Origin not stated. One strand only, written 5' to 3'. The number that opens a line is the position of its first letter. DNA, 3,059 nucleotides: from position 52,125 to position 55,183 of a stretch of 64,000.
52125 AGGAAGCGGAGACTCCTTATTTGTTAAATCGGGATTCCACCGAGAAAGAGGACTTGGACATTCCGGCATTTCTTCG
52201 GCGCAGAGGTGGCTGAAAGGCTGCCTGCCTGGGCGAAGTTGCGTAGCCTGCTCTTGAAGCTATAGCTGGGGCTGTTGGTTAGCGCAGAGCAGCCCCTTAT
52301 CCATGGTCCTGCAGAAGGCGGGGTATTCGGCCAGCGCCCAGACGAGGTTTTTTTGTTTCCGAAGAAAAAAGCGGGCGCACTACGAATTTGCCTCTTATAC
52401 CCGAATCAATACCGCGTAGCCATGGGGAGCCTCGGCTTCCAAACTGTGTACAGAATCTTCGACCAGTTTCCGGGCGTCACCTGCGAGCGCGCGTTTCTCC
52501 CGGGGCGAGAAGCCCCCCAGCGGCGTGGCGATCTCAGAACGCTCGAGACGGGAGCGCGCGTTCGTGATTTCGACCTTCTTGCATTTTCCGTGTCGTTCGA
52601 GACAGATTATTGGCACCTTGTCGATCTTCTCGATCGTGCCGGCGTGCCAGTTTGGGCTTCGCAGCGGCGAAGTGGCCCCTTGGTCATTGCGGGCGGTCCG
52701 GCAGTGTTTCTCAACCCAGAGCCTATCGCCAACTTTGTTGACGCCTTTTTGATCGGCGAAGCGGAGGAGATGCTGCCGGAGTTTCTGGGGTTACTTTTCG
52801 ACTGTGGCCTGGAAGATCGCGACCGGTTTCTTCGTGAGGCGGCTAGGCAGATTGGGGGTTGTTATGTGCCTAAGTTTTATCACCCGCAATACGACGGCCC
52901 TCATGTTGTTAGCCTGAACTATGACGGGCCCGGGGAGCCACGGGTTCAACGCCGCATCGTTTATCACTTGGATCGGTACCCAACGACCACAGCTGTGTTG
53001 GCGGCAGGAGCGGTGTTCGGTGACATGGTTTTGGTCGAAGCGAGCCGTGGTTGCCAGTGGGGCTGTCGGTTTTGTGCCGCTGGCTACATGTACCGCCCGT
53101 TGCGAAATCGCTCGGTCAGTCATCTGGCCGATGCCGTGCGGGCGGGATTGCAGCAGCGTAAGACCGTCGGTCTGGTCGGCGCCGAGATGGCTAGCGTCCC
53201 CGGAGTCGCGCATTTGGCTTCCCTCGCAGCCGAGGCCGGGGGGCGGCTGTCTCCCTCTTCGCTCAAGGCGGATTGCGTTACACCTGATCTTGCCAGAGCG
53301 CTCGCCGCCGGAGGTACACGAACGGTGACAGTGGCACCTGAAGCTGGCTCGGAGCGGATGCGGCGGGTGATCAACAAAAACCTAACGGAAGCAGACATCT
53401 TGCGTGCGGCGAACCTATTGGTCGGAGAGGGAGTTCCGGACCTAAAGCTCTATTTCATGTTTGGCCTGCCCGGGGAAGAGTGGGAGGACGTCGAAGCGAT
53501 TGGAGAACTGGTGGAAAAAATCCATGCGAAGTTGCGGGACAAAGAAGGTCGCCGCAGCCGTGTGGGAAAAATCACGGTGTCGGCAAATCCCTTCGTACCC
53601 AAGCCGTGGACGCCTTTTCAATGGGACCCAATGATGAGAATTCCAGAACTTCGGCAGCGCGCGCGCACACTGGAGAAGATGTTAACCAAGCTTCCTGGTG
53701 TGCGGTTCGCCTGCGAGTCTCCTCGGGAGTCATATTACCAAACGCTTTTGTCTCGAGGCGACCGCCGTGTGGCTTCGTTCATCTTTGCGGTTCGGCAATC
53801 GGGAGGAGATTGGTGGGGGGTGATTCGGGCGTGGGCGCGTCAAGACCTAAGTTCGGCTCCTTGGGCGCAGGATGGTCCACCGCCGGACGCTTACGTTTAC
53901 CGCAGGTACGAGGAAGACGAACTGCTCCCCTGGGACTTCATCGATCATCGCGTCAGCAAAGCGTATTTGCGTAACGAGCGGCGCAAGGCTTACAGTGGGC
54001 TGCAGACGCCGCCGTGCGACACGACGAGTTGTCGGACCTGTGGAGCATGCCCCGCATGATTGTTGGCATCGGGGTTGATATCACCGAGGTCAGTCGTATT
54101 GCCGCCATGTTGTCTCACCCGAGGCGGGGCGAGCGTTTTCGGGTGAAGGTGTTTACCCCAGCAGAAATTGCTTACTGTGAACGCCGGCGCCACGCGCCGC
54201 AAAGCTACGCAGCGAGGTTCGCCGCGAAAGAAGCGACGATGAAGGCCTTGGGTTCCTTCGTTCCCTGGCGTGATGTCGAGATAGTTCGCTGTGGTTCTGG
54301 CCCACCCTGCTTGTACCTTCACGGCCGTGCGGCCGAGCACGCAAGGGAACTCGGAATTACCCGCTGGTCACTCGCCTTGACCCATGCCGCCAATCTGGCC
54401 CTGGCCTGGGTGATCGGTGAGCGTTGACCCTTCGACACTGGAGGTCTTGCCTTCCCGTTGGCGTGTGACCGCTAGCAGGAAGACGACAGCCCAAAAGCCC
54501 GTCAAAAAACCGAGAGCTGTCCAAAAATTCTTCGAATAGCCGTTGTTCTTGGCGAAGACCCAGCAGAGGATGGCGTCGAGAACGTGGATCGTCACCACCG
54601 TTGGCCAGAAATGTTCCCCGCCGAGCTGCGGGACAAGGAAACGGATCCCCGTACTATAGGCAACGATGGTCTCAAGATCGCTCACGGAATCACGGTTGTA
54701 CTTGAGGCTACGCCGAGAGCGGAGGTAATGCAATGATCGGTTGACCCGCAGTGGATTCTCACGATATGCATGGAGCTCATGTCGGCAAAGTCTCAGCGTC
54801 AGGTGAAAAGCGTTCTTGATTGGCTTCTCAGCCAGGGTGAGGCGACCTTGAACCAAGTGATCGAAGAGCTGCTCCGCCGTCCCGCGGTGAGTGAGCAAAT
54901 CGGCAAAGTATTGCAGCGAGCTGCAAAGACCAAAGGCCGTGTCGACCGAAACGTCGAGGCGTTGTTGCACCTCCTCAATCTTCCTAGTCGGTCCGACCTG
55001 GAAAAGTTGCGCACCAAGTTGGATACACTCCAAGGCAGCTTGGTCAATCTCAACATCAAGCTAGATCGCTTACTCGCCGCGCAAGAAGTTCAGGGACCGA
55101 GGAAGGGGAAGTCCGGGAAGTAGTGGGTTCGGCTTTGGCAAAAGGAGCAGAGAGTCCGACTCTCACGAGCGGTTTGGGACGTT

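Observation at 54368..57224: Paired single-domain ArsA/GET3-like ATPases convergent with a phasin-like gene and a possible small 2-TM protein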

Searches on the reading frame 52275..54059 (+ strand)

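Call 3: search_protein_families(library=pfam, proteins=[window:52275-54059:+], max_evalue=0.01)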
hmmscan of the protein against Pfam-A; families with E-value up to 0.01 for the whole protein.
window:52275-54059:+ (594 aa): 3 families
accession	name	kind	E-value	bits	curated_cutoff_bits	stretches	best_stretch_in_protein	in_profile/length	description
PF19864.5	Radical_SAM_N2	-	1.4e-39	135.4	29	1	54-199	1-151/151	Radical SAM proteins, N-terminal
PF04055.27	Radical_SAM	-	1.6e-19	71.1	29.5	1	255-412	2-165/166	Radical SAM superfamily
PF02310.24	B12-binding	-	5.5e-05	23.4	32.1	1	90-170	43-120/121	B12 binding domain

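Call 4: search_protein_families(library=ncbifam, proteins=[window:52275-54059:+], max_evalue=0.01)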
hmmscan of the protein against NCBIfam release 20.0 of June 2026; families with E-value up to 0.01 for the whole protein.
window:52275-54059:+ (594 aa): 13 families
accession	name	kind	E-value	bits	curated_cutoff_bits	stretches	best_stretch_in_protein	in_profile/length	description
TIGR03960.1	rSAM_fuse_unch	hypoth_equivalog_domain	1.6e-114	383.7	462.3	1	31-591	25-597/605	TIGR03960 family B12-binding radical SAM protein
TIGR04013.1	B12_SAM_MJ_1487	hypoth_equivalog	1.5e-17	63.5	251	2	251-294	151-196/382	TIGR04013 family B12-binding domain/radical SAM domain-containing protein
TIGR04014.1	B12_SAM_MJ_0865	equivalog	1.3e-10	40.6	360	1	242-416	151-336/434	methyl-coenzyme M reductase glutamine C-methyltransferase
TIGR04385.1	B12_rSAM_cofa1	equivalog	2.5e-09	36.9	450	1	250-418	194-366/438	B12 lower ligand biosynthesis radical SAM protein BzaD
NF050148.1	rSAM_ApyD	equivalog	4.7e-09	35.2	750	1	231-413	178-363/645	RiPP biosynthesis radical SAM protein ApyD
TIGR04072.2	rSAM_ladder_B12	equivalog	7.3e-09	34.8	360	1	341-407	275-340/443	lipid biosynthesis B12-binding/radical SAM protein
TIGR04190.1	B12_SAM_Ta0216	equivalog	6.2e-07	28.4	500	1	257-426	225-404/554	TIGR04190 family B12-binding domain/radical SAM domain protein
TIGR04479.1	bcpD_PhpK_rSAM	subfamily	0.0019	16.6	600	0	333-415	327-408/504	PhpK family radical SAM P-methyltransferase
TIGR03994.1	rSAM_HemZ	equivalog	0.003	16.7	321.4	1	331-416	181-266/401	coproporphyrinogen dehydrogenase HemZ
NF000339.2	fos-Crono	exception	0.0032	17.6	275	1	92-134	54-95/134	FosA family fosfomycin resistance glutathione transferase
NF040546.1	rSAM_CUAEP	equivalog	0.0042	15.8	500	0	338-418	264-340/468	CUAEP/CCAEP-tail radical SAM (seleno)protein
TIGR04295.1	B12_rSAM_oligo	hypoth_equivalog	0.0045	15.7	400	1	249-289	198-238/422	TIGR04295 family B12-binding domain-containing radical SAM protein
NF040542.1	rSAM_RCCLKC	equivalog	0.0063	15.7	450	0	225-268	155-197/423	arsinothricin biosynthesis radical SAM protein ArsL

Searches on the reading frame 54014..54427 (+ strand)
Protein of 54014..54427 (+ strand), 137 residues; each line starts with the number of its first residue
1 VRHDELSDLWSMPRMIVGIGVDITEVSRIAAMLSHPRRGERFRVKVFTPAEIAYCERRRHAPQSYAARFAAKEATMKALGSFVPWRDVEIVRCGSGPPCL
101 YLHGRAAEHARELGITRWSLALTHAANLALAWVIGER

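Call 3: search_protein_families(library=pfam, proteins=[window:54014-54427:+], max_evalue=0.01)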
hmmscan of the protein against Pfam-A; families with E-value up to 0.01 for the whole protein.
window:54014-54427:+ (137 aa): 1 family
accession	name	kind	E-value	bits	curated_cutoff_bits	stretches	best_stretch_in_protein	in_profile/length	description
PF01648.25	ACPS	-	2.4e-14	53.7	25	1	18-113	1-99/111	4'-phosphopantetheinyl transferase superfamily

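Call 4: search_protein_families(library=ncbifam, proteins=[window:54014-54427:+], max_evalue=0.01)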
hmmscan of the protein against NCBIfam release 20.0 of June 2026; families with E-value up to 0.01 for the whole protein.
window:54014-54427:+ (137 aa): 12 families
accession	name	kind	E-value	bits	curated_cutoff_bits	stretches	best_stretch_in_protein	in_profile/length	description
NF011254.0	PRK14660.1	equivalog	5.4e-36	123.4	195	1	15-136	1-124/125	holo-[acyl-carrier-protein] synthase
NF011251.0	PRK14657.1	equivalog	8.3e-30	103.4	165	1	15-136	1-122/123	holo-[acyl-carrier-protein] synthase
NF000832.0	PRK00070.3-2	equivalog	6.3e-28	97.5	107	1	15-136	1-115/116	holo-ACP synthase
NF011250.0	PRK14656.1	equivalog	2e-27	95.7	175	1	15-137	1-125/126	holo-[acyl-carrier-protein] synthase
NF011256.0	PRK14662.1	equivalog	5.9e-22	78.3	150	1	15-136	1-118/123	4'-phosphopantetheinyl transferase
TIGR00556.1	pantethn_trn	domain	7.2e-20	71.4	45.35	1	15-136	1-126/128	phosphopantetheine--protein transferase domain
TIGR00516.1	acpS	equivalog_domain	6.1e-18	65.3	59.8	1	15-136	1-121/125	holo-ACP synthase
NF000831.0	PRK00070.3-1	equivalog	3.1e-15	56.2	124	1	15-134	2-126/130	holo-ACP synthase AcpS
NF011253.0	PRK14659.1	equivalog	8.1e-14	52.3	156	1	15-115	1-106/123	holo-[acyl-carrier-protein] synthase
NF011257.0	PRK14663.1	equivalog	3e-12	46.6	186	1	19-100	3-86/123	holo-[acyl-carrier-protein] synthase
NF011255.0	PRK14661.1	equivalog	2.2e-06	27.7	209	1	15-103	1-82/169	holo-[acyl-carrier-protein] synthase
NF000835.0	PRK00070.4-1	equivalog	5.2e-05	23.5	128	1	15-92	1-79/115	holo-ACP synthase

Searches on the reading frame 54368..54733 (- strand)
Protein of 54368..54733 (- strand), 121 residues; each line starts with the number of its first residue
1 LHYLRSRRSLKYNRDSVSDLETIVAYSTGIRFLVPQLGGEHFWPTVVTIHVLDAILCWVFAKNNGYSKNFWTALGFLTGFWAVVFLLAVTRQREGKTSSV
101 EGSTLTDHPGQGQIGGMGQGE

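Call 34: search_protein_families(library=pfam, proteins=[window:54368-54733:-], max_evalue=0.01)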
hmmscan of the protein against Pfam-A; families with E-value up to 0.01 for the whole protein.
window:54368-54733:- (121 aa): 1 family
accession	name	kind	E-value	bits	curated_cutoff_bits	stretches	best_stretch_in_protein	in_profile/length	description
PF14934.11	TMEM254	-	0.0017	19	23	1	41-87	42-91/91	Transmembrane protein 254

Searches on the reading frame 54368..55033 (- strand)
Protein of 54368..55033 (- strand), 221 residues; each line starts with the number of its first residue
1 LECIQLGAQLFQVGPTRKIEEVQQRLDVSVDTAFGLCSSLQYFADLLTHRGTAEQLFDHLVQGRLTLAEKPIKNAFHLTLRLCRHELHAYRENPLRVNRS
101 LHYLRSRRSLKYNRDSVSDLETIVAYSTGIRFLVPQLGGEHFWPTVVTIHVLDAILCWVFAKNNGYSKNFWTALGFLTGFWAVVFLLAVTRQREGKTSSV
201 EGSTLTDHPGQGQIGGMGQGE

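Call 3: search_protein_families(library=pfam, proteins=[window:54368-55033:-], max_evalue=0.01)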
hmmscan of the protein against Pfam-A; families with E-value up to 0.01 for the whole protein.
window:54368-55033:- (221 aa): 1 family
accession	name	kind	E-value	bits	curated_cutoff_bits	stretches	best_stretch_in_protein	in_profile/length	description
PF14934.11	TMEM254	-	0.0039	17.9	23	1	142-187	43-91/91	Transmembrane protein 254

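Call 4: search_protein_families(library=ncbifam, proteins=[window:54368-55033:-], max_evalue=0.01)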
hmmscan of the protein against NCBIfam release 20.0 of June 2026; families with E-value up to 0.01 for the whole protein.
window:54368-55033:- (221 aa): 0 families
